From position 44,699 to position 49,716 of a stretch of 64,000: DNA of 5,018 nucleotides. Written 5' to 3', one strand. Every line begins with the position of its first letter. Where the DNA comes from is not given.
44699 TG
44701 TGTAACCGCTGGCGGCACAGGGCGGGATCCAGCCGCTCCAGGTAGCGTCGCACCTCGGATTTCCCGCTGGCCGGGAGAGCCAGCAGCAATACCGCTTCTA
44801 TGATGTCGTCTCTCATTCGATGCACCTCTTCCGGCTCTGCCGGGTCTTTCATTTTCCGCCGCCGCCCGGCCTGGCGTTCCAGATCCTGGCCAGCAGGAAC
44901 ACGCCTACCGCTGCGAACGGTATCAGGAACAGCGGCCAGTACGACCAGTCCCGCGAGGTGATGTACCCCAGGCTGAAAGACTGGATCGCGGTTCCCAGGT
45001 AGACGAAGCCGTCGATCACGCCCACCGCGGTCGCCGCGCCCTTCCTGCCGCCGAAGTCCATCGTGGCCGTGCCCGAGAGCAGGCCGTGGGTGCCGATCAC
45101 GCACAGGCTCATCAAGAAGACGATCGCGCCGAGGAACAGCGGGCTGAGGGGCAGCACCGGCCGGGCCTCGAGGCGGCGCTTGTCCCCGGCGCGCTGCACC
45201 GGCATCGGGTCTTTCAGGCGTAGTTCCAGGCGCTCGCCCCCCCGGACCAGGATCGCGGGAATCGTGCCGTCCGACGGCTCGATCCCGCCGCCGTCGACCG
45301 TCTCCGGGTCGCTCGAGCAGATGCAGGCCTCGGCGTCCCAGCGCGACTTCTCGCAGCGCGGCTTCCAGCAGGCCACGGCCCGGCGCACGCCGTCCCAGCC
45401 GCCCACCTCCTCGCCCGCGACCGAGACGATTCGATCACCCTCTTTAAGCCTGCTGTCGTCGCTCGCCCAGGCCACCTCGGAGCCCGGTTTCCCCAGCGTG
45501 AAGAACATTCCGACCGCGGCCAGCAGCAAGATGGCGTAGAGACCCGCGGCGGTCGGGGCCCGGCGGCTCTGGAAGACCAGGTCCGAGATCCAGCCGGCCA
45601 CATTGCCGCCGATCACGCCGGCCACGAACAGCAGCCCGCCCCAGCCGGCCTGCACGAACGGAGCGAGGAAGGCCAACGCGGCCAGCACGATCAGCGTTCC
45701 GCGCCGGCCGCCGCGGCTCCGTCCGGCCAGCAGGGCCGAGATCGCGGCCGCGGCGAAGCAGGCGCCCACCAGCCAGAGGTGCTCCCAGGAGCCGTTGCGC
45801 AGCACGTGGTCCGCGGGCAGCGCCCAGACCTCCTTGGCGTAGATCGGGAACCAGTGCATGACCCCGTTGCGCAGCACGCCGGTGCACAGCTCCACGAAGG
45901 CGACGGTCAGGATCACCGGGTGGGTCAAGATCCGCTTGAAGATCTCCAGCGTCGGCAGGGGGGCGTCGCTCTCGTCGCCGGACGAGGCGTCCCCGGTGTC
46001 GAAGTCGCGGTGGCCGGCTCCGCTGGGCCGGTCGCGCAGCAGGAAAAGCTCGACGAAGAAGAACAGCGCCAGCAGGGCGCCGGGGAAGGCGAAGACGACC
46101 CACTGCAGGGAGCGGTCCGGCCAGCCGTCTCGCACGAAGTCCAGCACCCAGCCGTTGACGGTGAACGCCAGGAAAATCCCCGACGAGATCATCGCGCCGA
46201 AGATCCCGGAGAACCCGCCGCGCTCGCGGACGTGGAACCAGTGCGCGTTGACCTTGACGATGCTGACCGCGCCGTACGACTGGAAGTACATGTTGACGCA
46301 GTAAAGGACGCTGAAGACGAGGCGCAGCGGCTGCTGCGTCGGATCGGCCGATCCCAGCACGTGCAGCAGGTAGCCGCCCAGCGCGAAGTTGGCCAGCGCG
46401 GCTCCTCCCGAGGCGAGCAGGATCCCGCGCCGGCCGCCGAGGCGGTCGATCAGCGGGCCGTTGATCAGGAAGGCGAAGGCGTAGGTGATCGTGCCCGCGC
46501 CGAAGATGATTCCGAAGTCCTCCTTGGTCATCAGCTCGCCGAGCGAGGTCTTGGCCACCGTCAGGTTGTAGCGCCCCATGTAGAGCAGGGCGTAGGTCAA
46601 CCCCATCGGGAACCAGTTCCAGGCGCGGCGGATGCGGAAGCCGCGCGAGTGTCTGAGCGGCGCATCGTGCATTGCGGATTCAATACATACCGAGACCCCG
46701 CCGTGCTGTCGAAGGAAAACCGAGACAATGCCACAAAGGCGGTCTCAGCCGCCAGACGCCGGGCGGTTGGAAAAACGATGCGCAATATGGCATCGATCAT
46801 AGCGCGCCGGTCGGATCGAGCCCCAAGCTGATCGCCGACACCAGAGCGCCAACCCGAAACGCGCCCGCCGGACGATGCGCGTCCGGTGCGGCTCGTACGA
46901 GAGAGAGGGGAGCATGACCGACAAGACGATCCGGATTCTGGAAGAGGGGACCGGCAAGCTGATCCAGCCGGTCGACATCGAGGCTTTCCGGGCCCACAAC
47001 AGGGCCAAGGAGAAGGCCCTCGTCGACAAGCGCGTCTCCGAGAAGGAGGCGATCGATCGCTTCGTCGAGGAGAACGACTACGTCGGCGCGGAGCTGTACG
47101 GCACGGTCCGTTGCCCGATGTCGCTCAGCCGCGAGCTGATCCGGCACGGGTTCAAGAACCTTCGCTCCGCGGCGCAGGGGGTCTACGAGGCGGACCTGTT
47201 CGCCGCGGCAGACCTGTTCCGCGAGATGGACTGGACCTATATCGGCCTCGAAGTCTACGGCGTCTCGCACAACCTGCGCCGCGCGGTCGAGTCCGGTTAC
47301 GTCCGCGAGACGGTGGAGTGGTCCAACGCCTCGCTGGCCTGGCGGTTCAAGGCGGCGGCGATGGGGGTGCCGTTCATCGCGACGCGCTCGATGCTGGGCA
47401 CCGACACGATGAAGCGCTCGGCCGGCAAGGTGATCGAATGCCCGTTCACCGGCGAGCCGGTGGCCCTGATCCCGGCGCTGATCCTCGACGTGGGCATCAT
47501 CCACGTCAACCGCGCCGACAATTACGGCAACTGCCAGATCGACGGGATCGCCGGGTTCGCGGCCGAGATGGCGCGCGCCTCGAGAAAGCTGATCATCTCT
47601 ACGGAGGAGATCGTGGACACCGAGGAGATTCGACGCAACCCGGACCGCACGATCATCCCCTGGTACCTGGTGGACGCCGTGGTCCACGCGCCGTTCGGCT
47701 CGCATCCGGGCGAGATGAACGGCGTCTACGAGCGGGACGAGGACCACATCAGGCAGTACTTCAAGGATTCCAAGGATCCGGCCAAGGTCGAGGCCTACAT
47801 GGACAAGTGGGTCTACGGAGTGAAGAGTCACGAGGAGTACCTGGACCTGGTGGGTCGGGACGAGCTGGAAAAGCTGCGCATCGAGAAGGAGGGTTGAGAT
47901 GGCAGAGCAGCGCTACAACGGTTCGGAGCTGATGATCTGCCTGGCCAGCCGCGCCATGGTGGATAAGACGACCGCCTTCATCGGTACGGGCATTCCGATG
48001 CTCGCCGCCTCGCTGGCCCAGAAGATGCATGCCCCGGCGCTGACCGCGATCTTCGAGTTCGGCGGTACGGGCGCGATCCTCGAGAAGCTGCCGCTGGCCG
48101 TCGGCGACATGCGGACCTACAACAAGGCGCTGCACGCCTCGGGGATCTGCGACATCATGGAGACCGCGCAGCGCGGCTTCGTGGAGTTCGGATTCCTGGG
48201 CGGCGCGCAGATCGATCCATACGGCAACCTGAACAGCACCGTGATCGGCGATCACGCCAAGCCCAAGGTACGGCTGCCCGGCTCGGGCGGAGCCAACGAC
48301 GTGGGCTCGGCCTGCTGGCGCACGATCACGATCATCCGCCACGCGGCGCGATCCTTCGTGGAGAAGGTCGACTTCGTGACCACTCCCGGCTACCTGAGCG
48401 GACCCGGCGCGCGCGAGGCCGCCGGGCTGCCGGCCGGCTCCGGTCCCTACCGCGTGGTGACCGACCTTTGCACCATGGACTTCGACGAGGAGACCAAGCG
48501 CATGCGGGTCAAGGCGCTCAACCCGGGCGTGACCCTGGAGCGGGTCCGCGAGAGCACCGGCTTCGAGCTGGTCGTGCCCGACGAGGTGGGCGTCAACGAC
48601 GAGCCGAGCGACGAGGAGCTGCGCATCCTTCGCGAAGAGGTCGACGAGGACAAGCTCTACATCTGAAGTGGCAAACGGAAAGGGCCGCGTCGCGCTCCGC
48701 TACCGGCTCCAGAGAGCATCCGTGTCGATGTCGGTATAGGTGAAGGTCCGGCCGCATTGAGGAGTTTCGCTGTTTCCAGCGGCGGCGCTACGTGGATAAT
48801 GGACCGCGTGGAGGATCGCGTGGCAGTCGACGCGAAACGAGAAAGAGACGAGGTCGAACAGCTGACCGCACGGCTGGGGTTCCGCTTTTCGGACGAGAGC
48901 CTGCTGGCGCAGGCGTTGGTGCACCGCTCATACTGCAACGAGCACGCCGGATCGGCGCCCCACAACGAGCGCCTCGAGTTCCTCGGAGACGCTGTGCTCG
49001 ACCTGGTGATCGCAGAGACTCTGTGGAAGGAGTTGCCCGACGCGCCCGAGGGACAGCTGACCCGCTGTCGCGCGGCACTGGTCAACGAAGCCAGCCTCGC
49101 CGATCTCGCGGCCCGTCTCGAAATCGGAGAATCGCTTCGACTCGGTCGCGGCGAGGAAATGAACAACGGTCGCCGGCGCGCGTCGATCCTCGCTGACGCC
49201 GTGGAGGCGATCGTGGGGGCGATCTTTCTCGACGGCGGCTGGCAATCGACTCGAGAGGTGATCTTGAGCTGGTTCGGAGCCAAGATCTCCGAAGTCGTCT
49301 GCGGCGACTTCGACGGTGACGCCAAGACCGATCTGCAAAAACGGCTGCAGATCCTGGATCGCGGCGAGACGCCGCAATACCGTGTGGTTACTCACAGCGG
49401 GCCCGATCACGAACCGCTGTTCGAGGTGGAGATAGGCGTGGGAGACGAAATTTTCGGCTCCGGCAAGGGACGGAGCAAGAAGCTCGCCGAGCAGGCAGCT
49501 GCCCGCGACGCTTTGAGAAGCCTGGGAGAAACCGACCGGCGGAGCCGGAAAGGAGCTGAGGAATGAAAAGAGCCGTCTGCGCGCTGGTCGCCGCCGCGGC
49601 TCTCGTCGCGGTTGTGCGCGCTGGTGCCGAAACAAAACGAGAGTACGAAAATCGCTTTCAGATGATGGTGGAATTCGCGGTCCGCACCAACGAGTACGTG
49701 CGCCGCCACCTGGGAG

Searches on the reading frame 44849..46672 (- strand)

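Call 62: search_protein_families(library=pfam, proteins=[window:44849-46672:-], max_evalue=0.00001)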
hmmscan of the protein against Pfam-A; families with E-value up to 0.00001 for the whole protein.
window:44849-46672:- (607 aa): 1 family
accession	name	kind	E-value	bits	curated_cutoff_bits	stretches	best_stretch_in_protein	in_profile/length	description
PF07690.21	MFS_1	-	1.9e-25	90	33.4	1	24-385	2-340/347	Major Facilitator Superfamily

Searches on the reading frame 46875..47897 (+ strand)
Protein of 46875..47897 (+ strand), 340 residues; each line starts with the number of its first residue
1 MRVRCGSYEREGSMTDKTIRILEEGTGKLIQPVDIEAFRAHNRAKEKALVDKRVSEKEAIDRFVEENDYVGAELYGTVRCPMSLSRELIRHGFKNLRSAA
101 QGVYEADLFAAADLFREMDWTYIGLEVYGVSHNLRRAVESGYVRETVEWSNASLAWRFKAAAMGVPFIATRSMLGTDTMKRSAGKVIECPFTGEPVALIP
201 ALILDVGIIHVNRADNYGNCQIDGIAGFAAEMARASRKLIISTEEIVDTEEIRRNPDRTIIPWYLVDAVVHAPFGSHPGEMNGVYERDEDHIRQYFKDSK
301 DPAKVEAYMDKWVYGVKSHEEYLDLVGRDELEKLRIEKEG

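Call 62: search_protein_families(library=pfam, proteins=[window:46875-47897:+], max_evalue=0.00001)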
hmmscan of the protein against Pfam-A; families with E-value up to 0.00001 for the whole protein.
window:46875-47897:+ (340 aa): 1 family
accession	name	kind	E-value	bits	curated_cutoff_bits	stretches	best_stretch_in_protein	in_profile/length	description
PF01144.29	CoA_trans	-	9.2e-22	77.9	23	1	57-271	5-216/217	Coenzyme A transferase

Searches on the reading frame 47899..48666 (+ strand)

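Call 62: search_protein_families(library=pfam, proteins=[window:47899-48666:+], max_evalue=0.00001)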
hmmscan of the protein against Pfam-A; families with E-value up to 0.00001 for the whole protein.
window:47899-48666:+ (255 aa): 1 family
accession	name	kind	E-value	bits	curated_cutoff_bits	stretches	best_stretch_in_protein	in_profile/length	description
PF01144.29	CoA_trans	-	2.8e-30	105.8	23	1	16-218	8-216/217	Coenzyme A transferase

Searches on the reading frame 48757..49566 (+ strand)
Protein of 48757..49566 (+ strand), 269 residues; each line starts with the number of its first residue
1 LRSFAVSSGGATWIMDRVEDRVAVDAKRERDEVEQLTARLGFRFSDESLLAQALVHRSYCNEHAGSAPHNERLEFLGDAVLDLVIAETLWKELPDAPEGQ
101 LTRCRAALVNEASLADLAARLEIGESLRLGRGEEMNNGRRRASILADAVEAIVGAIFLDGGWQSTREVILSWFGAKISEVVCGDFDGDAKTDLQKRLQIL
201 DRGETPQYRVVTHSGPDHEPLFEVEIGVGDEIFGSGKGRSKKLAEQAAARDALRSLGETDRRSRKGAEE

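Call 62: search_protein_families(library=pfam, proteins=[window:48757-49566:+], max_evalue=0.00001)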
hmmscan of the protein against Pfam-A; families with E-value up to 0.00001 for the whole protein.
window:48757-49566:+ (269 aa): 4 families
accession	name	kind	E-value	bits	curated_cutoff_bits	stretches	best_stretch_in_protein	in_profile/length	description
PF14622.11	Ribonucleas_3_3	-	6.9e-39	133.4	35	1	46-173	1-124/128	Ribonuclease-III-like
PF00636.31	Ribonuclease_3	-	6.6e-25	88.3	27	1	71-161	1-102/102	Ribonuclease III domain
PF00035.32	dsrm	-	2.1e-17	63.9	23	1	189-256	1-66/66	Double-stranded RNA binding motif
PF22935.1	RM44_endonuclase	-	1.1e-07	32.4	27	1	32-156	5-139/139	Large ribosomal subunit protein mL44, endonuclease domain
